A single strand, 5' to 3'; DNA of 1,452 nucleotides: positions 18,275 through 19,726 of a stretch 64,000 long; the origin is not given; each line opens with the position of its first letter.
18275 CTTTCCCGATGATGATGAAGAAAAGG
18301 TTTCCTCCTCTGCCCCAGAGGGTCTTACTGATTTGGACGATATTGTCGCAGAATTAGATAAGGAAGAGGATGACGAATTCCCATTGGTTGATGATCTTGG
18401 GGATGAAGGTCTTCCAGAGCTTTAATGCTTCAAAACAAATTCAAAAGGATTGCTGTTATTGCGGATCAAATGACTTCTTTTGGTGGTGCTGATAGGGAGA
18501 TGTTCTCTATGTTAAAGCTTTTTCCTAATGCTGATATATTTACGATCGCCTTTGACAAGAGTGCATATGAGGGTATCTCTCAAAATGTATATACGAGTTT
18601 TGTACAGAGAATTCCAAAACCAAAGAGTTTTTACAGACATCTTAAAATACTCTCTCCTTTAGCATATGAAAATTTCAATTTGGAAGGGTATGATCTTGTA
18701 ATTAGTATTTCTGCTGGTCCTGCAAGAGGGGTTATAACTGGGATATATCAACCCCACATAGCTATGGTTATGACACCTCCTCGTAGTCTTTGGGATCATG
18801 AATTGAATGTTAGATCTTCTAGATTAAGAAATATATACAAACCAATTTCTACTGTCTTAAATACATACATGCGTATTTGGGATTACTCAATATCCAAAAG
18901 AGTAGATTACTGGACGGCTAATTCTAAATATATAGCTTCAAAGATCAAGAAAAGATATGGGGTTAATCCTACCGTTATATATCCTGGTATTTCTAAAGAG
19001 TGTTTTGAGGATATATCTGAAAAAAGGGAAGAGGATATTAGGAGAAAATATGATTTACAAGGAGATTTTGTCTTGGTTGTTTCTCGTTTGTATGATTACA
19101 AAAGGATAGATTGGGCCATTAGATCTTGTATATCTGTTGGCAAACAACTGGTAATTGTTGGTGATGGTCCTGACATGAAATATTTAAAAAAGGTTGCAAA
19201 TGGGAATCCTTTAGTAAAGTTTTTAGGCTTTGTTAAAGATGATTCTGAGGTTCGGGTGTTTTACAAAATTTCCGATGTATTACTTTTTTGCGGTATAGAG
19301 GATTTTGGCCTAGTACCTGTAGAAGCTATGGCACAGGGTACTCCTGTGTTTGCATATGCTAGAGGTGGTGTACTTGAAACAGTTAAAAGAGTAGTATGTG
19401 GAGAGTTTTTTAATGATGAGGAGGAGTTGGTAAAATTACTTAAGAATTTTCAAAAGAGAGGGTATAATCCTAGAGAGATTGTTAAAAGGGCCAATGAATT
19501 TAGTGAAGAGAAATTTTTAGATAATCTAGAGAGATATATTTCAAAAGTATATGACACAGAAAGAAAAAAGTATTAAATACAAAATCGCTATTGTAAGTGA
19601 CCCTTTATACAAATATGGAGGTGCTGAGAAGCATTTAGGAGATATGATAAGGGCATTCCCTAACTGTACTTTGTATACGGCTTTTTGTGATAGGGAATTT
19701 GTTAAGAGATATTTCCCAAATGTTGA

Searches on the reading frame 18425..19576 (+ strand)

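Call 85: search_protein_families(library=pfam, proteins=[window:18425-19576:+], max_evalue=0.0001)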
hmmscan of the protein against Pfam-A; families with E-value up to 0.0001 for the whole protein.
window:18425-19576:+ (383 aa): 4 families
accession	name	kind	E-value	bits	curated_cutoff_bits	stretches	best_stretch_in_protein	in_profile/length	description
PF00534.26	Glycos_transf_1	-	2.8e-22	79.5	26.4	1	206-356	6-169/172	Glycosyl transferases group 1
PF13692.12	Glyco_trans_1_4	-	6.9e-18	65.7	27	1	216-337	4-134/142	Glycosyl transferases group 1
PF13439.12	Glyco_transf_4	-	1.2e-07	32.4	28.5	1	38-190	24-167/170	Glycosyltransferase Family 4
PF20706.3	GT4-conflict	-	4e-06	26.5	26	1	215-327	199-327/385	Family 4 Glycosyltransferase in conflict systems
